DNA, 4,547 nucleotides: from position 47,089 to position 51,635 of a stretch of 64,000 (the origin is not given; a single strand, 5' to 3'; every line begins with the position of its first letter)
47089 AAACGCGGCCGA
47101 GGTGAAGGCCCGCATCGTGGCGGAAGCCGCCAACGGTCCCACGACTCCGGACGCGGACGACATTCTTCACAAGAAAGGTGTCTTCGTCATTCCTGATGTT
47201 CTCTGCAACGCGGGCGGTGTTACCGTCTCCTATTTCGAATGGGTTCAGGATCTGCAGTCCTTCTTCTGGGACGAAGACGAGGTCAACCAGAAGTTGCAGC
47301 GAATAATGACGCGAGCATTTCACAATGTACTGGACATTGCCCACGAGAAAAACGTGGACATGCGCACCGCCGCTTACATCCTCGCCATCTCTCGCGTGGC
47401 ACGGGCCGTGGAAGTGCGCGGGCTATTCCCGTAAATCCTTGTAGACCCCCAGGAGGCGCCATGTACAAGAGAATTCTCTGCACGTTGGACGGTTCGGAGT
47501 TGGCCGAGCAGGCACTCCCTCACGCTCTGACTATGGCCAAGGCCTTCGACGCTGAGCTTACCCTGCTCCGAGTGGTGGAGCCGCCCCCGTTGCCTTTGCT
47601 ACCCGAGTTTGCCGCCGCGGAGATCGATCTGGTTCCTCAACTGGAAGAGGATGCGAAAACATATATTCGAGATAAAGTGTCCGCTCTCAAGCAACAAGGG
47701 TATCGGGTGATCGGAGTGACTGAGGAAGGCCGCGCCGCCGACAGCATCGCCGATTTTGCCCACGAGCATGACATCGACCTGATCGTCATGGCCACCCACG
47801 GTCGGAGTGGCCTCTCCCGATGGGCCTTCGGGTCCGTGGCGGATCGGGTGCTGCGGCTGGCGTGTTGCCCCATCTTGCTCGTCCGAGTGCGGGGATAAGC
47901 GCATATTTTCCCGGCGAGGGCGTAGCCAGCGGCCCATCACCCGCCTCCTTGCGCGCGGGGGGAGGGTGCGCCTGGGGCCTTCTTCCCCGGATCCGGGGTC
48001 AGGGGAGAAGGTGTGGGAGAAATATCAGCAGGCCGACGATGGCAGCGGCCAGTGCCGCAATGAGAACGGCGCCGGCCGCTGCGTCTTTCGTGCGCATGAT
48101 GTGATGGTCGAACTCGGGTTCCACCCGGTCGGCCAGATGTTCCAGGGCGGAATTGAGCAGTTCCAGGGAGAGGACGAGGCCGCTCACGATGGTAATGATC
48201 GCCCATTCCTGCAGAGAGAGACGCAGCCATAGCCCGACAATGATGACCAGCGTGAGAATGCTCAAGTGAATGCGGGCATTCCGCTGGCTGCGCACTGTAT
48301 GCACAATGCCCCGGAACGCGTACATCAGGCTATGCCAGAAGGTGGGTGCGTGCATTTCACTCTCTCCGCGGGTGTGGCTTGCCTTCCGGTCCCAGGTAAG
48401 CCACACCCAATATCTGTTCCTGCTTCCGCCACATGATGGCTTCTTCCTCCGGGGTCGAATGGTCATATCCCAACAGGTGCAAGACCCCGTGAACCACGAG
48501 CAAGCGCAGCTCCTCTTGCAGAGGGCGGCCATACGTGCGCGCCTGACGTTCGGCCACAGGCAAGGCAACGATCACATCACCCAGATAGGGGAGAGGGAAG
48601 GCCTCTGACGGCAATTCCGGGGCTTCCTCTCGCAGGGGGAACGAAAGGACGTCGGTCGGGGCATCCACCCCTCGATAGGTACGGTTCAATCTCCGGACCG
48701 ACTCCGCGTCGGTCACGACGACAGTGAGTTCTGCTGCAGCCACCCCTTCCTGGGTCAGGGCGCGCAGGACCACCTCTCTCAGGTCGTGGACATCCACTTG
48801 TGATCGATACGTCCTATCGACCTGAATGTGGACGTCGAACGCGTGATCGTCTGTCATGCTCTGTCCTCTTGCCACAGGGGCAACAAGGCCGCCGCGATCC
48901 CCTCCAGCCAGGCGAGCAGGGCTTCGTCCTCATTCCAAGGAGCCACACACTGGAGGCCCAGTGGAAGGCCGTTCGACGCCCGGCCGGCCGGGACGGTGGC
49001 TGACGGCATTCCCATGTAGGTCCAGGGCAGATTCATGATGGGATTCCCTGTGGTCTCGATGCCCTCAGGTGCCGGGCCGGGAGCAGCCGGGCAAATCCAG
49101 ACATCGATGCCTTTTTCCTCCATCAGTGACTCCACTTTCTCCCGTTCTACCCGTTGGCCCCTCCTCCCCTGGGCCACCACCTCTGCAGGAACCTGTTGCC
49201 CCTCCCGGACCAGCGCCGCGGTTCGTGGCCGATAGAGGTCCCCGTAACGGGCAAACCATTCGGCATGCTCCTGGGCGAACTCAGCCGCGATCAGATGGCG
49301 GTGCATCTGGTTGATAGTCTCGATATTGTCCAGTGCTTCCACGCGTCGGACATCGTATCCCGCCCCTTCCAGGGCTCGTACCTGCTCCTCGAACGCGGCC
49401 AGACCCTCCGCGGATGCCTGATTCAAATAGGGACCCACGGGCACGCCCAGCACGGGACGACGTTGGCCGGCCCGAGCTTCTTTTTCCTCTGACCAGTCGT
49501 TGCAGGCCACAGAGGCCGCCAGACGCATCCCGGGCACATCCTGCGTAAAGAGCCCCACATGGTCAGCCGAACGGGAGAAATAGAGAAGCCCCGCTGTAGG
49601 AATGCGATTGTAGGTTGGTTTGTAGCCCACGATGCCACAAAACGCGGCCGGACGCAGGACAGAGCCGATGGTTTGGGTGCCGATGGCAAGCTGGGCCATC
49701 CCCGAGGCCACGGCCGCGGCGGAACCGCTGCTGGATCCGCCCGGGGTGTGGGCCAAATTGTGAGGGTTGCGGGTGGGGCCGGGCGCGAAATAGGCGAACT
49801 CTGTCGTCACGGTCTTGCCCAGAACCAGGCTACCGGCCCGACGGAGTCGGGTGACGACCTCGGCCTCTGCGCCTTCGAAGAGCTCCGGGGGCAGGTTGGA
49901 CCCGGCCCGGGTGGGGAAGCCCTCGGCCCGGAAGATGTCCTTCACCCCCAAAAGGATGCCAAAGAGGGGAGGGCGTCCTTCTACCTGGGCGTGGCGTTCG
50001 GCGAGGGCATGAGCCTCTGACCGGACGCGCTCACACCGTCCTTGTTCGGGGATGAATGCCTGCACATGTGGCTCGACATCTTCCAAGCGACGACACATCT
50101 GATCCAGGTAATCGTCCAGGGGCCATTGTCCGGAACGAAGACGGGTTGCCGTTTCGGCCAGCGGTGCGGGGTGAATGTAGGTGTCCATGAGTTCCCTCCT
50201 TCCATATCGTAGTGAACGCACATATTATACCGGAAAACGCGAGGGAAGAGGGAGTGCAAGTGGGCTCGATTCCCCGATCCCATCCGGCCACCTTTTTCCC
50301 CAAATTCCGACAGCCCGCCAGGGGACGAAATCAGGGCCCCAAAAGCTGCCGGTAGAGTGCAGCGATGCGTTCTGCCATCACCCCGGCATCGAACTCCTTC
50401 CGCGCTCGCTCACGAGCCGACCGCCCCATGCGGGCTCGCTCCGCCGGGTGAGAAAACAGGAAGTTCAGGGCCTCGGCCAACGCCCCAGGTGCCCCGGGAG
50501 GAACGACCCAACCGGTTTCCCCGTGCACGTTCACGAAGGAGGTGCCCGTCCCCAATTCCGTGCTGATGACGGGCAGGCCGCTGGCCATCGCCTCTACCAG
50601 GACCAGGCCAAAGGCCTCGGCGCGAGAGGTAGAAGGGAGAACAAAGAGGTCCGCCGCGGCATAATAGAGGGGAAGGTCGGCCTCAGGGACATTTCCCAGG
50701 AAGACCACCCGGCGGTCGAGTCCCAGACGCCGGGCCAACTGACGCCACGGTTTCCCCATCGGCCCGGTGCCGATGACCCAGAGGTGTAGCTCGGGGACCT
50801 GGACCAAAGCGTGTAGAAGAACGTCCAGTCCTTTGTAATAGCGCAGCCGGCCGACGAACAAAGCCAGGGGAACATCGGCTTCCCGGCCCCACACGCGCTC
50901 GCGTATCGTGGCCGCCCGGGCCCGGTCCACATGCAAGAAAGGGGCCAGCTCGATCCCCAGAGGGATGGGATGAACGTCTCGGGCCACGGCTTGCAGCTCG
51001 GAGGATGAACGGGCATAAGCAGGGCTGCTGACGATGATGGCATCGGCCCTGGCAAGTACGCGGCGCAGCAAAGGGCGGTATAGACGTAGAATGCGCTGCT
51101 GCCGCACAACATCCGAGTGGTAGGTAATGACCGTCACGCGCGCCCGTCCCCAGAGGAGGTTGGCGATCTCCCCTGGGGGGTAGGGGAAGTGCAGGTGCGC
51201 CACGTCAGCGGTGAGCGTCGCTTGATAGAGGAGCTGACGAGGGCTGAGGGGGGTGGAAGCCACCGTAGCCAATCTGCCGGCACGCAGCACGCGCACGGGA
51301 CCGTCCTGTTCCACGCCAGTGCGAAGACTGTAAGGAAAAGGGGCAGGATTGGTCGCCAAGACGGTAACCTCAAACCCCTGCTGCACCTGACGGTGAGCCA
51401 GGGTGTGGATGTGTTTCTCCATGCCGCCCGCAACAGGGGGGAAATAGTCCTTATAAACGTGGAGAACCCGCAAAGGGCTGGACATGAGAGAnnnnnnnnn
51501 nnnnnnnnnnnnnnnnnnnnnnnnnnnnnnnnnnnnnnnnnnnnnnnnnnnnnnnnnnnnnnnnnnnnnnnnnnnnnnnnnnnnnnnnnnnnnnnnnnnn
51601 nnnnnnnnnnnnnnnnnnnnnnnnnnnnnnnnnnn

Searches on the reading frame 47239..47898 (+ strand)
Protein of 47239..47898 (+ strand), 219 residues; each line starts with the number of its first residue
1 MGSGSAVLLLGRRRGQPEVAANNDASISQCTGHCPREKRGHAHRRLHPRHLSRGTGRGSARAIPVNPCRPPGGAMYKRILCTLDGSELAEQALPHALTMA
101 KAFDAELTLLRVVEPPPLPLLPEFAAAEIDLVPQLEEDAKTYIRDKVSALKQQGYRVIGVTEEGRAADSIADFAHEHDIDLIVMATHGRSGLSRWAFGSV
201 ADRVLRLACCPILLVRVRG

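Call 77: search_protein_families(library=pfam, proteins=[window:47239-47898:+], max_evalue=0.0001)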
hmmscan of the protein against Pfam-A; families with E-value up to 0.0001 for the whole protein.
window:47239-47898:+ (219 aa): 1 family
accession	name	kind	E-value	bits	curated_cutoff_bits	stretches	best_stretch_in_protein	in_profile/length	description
PF00582.32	Usp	-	6.7e-36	124.4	24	1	75-216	1-141/141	Universal stress protein family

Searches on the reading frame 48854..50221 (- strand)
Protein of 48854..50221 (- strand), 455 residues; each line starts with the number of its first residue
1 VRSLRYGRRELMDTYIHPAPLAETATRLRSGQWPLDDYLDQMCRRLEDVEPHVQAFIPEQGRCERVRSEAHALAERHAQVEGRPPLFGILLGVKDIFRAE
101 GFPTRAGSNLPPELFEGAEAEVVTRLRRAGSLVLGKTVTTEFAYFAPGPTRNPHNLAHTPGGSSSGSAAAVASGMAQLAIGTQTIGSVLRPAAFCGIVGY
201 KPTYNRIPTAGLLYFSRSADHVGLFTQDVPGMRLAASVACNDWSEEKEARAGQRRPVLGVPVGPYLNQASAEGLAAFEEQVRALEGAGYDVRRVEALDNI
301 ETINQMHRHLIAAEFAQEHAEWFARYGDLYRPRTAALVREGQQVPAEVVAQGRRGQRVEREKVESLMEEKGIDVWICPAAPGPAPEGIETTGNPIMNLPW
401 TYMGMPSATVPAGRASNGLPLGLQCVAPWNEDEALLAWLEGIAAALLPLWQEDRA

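Call 3: search_protein_families(library=pfam, proteins=[window:48854-50221:-], max_evalue=0.01)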
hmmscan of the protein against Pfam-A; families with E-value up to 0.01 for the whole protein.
window:48854-50221:- (455 aa): 1 family
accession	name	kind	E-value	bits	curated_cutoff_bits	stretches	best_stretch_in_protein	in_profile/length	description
PF01425.27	Amidase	-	2.1e-69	235.2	27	1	39-436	3-445/445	Amidase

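Call 4: search_protein_families(library=ncbifam, proteins=[window:48854-50221:-], max_evalue=0.01)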
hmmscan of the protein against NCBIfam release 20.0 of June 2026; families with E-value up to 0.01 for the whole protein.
window:48854-50221:- (455 aa): 26 families (the best 25 are shown)
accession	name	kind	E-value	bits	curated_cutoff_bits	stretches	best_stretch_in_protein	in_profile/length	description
NF006631.0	PRK09201.1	equivalog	1.8e-54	185.2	461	1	21-436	9-446/466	AtzE family amidohydrolase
TIGR02715.1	amido_AtzE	subfamily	3.2e-53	181.3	425.75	1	22-436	3-439/452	AtzE family amidohydrolase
NF006169.0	PRK08310.1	equivalog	2.7e-51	175.2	391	1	78-444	18-392/395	amidase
TIGR00132.1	gatA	equivalog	3.3e-51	174.5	481.1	2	32-240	9-218/466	Asp-tRNA(Asn)/Glu-tRNA(Gln) amidotransferase subunit GatA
NF005688.0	PRK07488.1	equivalog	5e-51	174.1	532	1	14-437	6-457/474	indoleacetamide hydrolase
NF005460.0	PRK07056.1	subfamily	7.3e-51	173.5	447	1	16-386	5-383/457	amidase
NF006043.0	PRK08186.1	subfamily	5.3e-49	167.1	487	1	21-437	9-439/600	allophanate hydrolase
NF004815.0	PRK06169.1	equivalog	6.3e-48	163.5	506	1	37-438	28-451/471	amidase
NF004622.0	PRK05962.1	equivalog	5.1e-46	157.4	463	1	62-386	29-359/431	amidase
NF004717.0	PRK06061.1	equivalog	5.6e-45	153.9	498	2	20-210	18-210/483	amidase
TIGR02713.1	allophanate_hyd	equivalog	1.9e-44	152.1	511.05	1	64-439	11-406/563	allophanate hydrolase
NF004766.0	PRK06102.1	equivalog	1.6e-43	149.5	559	1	61-437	47-442/455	amidase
NF005687.0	PRK07487.1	subfamily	2.8e-42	145.1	428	1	22-329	11-331/468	amidase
NF004816.0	PRK06170.1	equivalog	3.3e-42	144.8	503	2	19-214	12-210/493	amidase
NF006006.0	PRK08137.1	equivalog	1e-41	143.4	534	1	23-325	38-364/529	amidase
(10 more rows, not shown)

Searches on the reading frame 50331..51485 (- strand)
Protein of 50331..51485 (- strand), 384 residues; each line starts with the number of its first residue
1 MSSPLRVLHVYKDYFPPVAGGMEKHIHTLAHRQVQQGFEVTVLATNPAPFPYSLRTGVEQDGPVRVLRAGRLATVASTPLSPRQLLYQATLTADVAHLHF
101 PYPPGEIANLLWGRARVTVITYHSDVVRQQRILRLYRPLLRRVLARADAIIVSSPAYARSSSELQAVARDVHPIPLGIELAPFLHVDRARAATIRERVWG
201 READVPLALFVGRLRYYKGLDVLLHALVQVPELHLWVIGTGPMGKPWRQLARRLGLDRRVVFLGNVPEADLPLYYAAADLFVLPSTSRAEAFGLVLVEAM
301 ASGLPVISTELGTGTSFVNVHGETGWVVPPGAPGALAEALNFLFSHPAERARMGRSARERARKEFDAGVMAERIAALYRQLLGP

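Call 3: search_protein_families(library=pfam, proteins=[window:50331-51485:-], max_evalue=0.01)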
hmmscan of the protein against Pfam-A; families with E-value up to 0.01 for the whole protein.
window:50331-51485:- (384 aa): 7 families
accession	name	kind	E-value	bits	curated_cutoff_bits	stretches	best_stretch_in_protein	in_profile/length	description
PF00534.26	Glycos_transf_1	-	6.1e-41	140.2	26.4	1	199-360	9-172/172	Glycosyl transferases group 1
PF13692.12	Glyco_trans_1_4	-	7.1e-36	124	27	1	207-344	3-140/142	Glycosyl transferases group 1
PF13439.12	Glyco_transf_4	-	2.6e-22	80.1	28.5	1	20-180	2-168/170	Glycosyltransferase Family 4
PF13579.12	Glyco_trans_4_4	-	3.3e-17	63.7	29.7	1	20-177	1-158/158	Glycosyl transferase 4-like domain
PF13524.12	Glyco_trans_1_2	-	5.2e-10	39.9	25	1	223-374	5-142/144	Glycosyl transferase-like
PF20706.3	GT4-conflict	-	4.3e-07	29.7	26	1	142-320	142-323/385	Family 4 Glycosyltransferase in conflict systems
PF13477.12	Glyco_trans_4_2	-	0.0018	18.8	23.4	1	90-154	72-139/139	Glycosyl transferase 4-like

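Call 4: search_protein_families(library=ncbifam, proteins=[window:50331-51485:-], max_evalue=0.01)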
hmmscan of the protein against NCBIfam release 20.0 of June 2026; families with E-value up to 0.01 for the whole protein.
window:50331-51485:- (384 aa): 47 families (the best 25 are shown)
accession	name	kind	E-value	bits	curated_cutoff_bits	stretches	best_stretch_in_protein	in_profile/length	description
TIGR03449.1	mycothiol_MshA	equivalog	2.1e-31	109.3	462.5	1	142-381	160-403/406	D-inositol-3-phosphate glycosyltransferase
TIGR03088.1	stp2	hypoth_equivalog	4.1e-31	108.3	409.05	1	128-382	125-374/374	TIGR03088 family PEP-CTERM/XrtA system glycosyltransferase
TIGR03999.1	thiol_BshA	equivalog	4.4e-27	95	273.7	1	131-382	129-374/375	N-acetyl-alpha-D-glucosaminyl L-malate synthase BshA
NF047684.1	TeichurnBiosyTuaC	equivalog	2.1e-26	92.8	550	1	86-381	102-389/391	teichuronic acid biosynthesis protein TuaC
NF041876.1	EPS_EpsE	equivalog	2.6e-26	92.8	400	1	150-373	166-388/389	exopolysaccharide biosynthesis GT4 family glycosyltransferase EpsE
TIGR02149.1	glgA_Coryne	subfamily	4.7e-25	88.5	302.4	1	6-381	2-390/391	glycogen synthase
NF038295.1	EPS_HpsP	equivalog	3.4e-24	85.6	550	1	18-382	12-388/388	hormogonium polysaccharide biosynthesis glycosyltransferase HpsP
NF053787.1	GlcN_PG_synth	equivalog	4.9e-24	84.8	480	1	115-382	105-360/361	N-acetylglucosaminyl phosphatidylglycerol synthase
TIGR04063.1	stp3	hypoth_equivalog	7.3e-23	81.1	442.05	1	133-382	144-396/397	TIGR04063 family PEP-CTERM/XrtA system glycosyltransferase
TIGR04047.1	MSMEG_0565_glyc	hypoth_equivalog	3.5e-20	72.4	259.85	1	141-362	133-357/373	MSMEG_0565 family glycosyltransferase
NF038229.1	Glyco4_Geo_Pelo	equivalog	9e-18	64.4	400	1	94-382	57-337/338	GPMC system family 4 glycosyltransferase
NF007640.0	PRK10307.1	subfamily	7.7e-17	61.3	276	1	127-374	152-400/411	WcaI family glycosyltransferase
TIGR04157.1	glyco_rSAM_CFB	subfamily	9.1e-17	61.1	400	1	199-378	221-406/406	TIGR04157 family glycosyltransferase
NF038298.1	EPS_HpsO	equivalog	2.6e-16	59.4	575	1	208-382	204-388/388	hormogonium polysaccharide biosynthesis glycosyltransferase HpsO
TIGR04005.1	wcaL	equivalog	3.6e-16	59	537.6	1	114-379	143-404/406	colanic acid biosynthesis glycosyltransferase WcaL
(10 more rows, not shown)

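Call 56: search_solved_structures(query=window:50331-51485:-, max_evalue=1e-10)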
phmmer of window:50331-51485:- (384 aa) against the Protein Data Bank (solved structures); distinct sequences matched with E-value up to 1e-10: 22.
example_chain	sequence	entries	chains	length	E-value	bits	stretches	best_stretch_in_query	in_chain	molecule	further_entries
6kih_A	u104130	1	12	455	3.5e-31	111.7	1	139-382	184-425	Tll1590 protein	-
3c4q_A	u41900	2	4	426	1.3e-23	86.8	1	190-380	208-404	Predicted glycosyltransferases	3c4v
3c48_A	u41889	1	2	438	1.4e-23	86.7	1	190-380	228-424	Predicted glycosyltransferases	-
4n9w_A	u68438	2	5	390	6.3e-19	71.4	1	14-382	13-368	GDP-mannose-dependent alpha-(1-2)-phosphatidylinositol mannosyltransferase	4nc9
2gej_A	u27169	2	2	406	6.8e-19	71.3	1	14-382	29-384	PHOSPHATIDYLINOSITOL MANNOSYLTRANSFERASE (PimA)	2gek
2jjm_A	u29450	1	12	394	6.2e-17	64.9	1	93-379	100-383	GLYCOSYL TRANSFERASE, GROUP 1 FAMILY PROTEIN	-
3mbo_A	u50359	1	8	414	7.2e-17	64.7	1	93-379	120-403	Glycosyltransferase, group 1 family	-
4xso_B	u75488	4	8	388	1.9e-16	63.3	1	212-376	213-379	Alr3699 protein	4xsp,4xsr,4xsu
3oka_A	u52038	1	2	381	3e-16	62.6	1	132-377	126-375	GDP-mannose-dependent alpha-(1-6)-phosphatidylinositol monomannoside mannosyltransferase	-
3okc_A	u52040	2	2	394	3.4e-16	62.4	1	132-377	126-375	GDP-mannose-dependent alpha-(1-6)-phosphatidylinositol monomannoside mannosyltransferase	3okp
6n1x_A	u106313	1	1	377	5.1e-14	55.3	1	93-334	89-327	Glycosyltransferase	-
6d9t_A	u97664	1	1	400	6e-14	55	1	93-335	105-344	Glycosyl transferase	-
5i45_A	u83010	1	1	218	6.8e-14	54.9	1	211-382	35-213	Glycosyl transferases group 1 family protein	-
5d00_A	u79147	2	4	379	8e-14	54.6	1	93-381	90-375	N-acetyl-alpha-D-glucosaminyl L-malate synthase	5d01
7qsg_A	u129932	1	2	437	8.8e-13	51.2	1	141-381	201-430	D-inositol 3-phosphate glycosyltransferase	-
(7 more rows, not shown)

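Call 57: search_protein_families(library=padloc, proteins=[window:50331-51485:-], max_evalue=0.001)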
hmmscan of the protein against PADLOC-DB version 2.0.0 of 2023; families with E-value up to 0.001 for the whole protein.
window:50331-51485:- (384 aa): 0 families
